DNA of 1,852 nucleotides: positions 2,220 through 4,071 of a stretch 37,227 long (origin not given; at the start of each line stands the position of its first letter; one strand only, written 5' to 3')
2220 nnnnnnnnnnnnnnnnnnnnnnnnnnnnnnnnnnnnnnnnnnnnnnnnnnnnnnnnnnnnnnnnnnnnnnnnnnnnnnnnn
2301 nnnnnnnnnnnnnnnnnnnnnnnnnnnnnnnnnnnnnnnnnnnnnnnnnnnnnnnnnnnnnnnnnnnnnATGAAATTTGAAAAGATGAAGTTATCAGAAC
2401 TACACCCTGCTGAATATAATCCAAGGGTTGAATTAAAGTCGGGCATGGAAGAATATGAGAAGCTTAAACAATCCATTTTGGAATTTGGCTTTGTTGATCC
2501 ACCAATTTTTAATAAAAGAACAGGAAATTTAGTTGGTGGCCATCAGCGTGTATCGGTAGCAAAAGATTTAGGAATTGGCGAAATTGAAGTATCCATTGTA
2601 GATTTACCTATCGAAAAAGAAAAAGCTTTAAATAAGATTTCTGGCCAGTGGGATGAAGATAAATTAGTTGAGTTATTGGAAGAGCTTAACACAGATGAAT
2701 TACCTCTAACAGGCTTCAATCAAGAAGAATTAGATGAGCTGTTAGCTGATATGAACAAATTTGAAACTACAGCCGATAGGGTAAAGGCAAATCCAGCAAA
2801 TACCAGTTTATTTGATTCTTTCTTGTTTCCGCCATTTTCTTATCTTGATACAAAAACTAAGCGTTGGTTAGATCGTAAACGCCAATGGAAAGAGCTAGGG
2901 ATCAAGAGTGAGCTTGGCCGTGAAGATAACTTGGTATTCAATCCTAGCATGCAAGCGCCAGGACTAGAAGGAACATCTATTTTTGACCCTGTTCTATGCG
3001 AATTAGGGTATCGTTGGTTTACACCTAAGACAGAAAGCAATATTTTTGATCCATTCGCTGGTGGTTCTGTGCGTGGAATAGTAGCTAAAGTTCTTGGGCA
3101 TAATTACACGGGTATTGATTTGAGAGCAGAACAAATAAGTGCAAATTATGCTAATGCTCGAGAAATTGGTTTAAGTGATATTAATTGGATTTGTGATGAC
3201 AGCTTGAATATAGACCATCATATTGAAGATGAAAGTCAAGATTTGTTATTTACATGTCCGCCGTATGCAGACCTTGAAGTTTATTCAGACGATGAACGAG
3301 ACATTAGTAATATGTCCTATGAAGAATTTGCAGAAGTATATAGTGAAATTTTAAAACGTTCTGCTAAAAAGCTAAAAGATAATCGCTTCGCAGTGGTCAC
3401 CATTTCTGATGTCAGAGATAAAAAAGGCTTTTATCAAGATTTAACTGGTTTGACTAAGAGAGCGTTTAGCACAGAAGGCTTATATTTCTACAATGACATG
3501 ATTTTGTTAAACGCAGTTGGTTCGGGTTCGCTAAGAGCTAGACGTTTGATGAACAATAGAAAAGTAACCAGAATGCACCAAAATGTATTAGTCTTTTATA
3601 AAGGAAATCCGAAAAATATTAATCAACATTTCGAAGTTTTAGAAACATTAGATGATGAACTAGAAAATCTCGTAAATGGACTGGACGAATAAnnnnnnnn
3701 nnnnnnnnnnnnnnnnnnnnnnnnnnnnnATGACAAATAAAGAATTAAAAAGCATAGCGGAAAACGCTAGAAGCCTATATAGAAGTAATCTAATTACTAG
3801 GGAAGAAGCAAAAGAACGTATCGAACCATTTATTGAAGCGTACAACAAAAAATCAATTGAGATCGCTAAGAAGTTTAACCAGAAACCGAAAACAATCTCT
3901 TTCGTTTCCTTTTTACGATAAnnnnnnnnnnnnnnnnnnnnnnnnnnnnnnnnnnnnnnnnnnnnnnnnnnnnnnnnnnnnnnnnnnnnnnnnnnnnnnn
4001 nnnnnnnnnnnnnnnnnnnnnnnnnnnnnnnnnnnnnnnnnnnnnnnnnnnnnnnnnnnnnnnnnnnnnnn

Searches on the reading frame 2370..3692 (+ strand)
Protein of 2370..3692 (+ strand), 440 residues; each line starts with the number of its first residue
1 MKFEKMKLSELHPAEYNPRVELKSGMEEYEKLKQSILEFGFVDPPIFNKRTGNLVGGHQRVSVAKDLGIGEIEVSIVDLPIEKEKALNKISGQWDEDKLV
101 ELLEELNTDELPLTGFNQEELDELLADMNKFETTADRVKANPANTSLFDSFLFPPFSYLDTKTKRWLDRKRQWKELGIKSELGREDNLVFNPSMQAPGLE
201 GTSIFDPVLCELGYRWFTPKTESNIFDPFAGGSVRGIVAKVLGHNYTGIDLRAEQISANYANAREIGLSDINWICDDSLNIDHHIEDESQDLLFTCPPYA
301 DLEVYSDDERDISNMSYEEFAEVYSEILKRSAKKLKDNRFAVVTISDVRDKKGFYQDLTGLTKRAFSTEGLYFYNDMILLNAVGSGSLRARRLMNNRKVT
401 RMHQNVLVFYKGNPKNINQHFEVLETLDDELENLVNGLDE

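Call 4: search_protein_families(library=pfam, proteins=[window:2370-3692:+], max_evalue=1)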
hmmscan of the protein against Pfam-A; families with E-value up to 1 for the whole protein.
window:2370-3692:+ (440 aa): 9 families
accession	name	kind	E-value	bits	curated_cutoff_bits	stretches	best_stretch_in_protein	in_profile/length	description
PF01555.25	N6_N4_Mtase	-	1.3e-12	48.6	26.7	2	291-420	2-115/221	DNA methylase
PF02195.25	ParB_N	-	0.00091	19.7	26.3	1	2-79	2-80/95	ParB N-terminal domain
PF09445.16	Methyltransf_15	-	0.0012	18.9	22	1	224-331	3-114/165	RNA cap guanine-N2 methyltransferase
PF13649.12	Methyltransf_25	-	0.013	16.6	27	1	238-296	15-71/97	Methyltransferase domain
PF13847.12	Methyltransf_31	-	0.052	13.7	27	1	223-295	5-80/145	Methyltransferase domain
PF03602.21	Cons_hypoth95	-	0.087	12.9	24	1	222-326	42-151/182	Conserved hypothetical protein 95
PF08241.18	Methyltransf_11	-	0.17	13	21.2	1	235-294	7-65/95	Methyltransferase domain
PF08865.16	DUF1830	-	0.23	11.9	25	1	290-308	31-49/66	Domain of unknown function (DUF1830)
PF20194.3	DUF6557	-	0.62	11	27.8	0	304-366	20-77/144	Family of unknown function (DUF6557)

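Call 5: search_protein_families(library=phrogs, proteins=[window:2370-3692:+], max_evalue=1)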
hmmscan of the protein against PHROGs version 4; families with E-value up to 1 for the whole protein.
window:2370-3692:+ (440 aa): 30 families (the best 25 are shown)
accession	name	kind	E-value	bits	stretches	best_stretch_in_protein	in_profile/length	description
phrog_498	-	other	2.8e-151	506.1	2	199-440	356-625/633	DNA methyltransferase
phrog_12517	-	unknown function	2.6e-90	303.8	1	136-419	18-309/316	-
phrog_620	-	DNA, RNA and nucleotide metabolism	1.6e-41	143.8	1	1-136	7-146/217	ParB-like partition protein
phrog_9353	-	unknown function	2.2e-28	100.8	1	3-138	11-151/245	-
phrog_15396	-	DNA, RNA and nucleotide metabolism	1.3e-19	72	1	29-206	27-223/258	ParB-like partition nuclease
phrog_8071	-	DNA, RNA and nucleotide metabolism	1.1e-18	68.7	1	1-144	5-150/389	ParB-like partition protein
phrog_723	-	DNA, RNA and nucleotide metabolism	2.8e-16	61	1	2-136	12-152/223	ParB-like partition protein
phrog_5475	-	unknown function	1.9e-10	41.1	1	6-79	6-74/458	-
phrog_940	-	DNA, RNA and nucleotide metabolism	1.5e-09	38.5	1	2-127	5-133/388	nuclease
phrog_930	-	DNA, RNA and nucleotide metabolism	6e-08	33.8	1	5-134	9-142/223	ParB-like partition protein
phrog_67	-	other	2e-07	31.5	1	271-415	124-248/743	DNA methyltransferase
phrog_18146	-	other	1e-05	25.7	1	222-252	70-100/452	DNA methyltransferase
phrog_12047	-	DNA, RNA and nucleotide metabolism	4.9e-05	24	1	28-85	20-76/301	ParB-like partition nuclease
phrog_18056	-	DNA, RNA and nucleotide metabolism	0.00013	22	1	1-87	1-82/387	ParB-like partition nuclease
phrog_26377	-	DNA, RNA and nucleotide metabolism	0.00049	20.6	1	30-83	31-85/326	ParB-like partition protein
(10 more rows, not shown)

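Call 107: search_protein_families(library=padloc, proteins=[window:2370-3692:+], max_evalue=0.001)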
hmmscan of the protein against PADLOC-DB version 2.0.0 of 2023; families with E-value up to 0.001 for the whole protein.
window:2370-3692:+ (440 aa): 21 families
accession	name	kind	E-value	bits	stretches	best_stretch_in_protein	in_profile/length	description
PDLC03229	MTase_II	-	1.9e-34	117.2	1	1-133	8-149/436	Type II methyltransferase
PDLC03376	MTase_II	-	2.1e-13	48.7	1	220-374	55-211/249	Type II methyltransferase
PDLC03387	MTase_II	-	6.4e-13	46.5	1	271-355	12-98/289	Type II methyltransferase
PDLC03353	MTase_II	-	6.6e-13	46.8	1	271-419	10-157/260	Type II methyltransferase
PDLC03351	MTase_II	-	1.6e-12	45.3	1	220-349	145-281/348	Type II methyltransferase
PDLC04134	mad2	-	2.5e-10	37.8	1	202-371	272-422/492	mads_2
PDLC03363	MTase_II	-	1.8e-08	32.1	1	217-317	73-177/294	Type II methyltransferase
PDLC03299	MTase_II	-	3.6e-08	31.3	1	270-338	14-80/296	Type II methyltransferase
PDLC03276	MTase_II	-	1.7e-07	28.9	1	280-352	153-219/404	Type II methyltransferase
PDLC03350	MTase_II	-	5.3e-07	27.3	1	275-418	62-199/312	Type II methyltransferase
PDLC03371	MTase_II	-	1e-06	26.5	1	221-256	210-245/260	Type II methyltransferase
PDLC03216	MTase_II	-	5.2e-06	23.7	0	220-256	212-248/364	Type II methyltransferase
PDLC03224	MTase_II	-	1.9e-05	21.7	0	269-301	276-308/481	Type II methyltransferase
PDLC03339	MTase_II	-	3.9e-05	20.6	0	224-258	232-266/399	Type II methyltransferase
PDLC03323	MTase_II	-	6.3e-05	20.2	0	274-345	18-84/330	Type II methyltransferase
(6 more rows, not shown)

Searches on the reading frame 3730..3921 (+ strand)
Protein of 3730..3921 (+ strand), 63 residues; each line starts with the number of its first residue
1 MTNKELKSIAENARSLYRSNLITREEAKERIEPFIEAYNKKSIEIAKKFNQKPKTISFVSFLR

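Call 4: search_protein_families(library=pfam, proteins=[window:3730-3921:+], max_evalue=1)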
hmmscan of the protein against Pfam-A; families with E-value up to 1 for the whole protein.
window:3730-3921:+ (63 aa): 3 families
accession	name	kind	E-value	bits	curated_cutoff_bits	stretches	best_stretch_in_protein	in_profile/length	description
PF13720.11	Acetyltransf_11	-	0.049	14.5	24.5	1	2-63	29-75/82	Udp N-acetylglucosamine O-acyltransferase; Domain 2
PF11867.13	T1RH-like_C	-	0.059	13.2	26.8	1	7-47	175-215/329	Type I restriction enzyme HindI endonuclease subunit-like, C-terminal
PF13333.12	rve_2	-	0.093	13.3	22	1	17-44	13-40/56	Integrase core domain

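Call 5: search_protein_families(library=phrogs, proteins=[window:3730-3921:+], max_evalue=1)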
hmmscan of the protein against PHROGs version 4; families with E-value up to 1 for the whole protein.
window:3730-3921:+ (63 aa): 4 families
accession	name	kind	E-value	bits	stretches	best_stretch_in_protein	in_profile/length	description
phrog_10302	-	unknown function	2.3e-39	134.2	1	1-63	1-63/63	-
phrog_24549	-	unknown function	0.001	20.2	1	3-51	2-52/57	-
phrog_10770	-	unknown function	0.029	15.7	1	8-56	55-103/116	-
phrog_14200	-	unknown function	0.18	12.7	0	22-40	13-32/73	-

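Call 6: search_protein_families(library=padloc, proteins=[window:3730-3921:+], max_evalue=10)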
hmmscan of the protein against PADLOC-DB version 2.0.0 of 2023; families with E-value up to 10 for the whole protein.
window:3730-3921:+ (63 aa): 1 family
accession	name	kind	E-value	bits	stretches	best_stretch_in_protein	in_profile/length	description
PDLC00552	JetC2|JetC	-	0.011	11.4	1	4-52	442-493/1365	DUF3584 domain; MukB-like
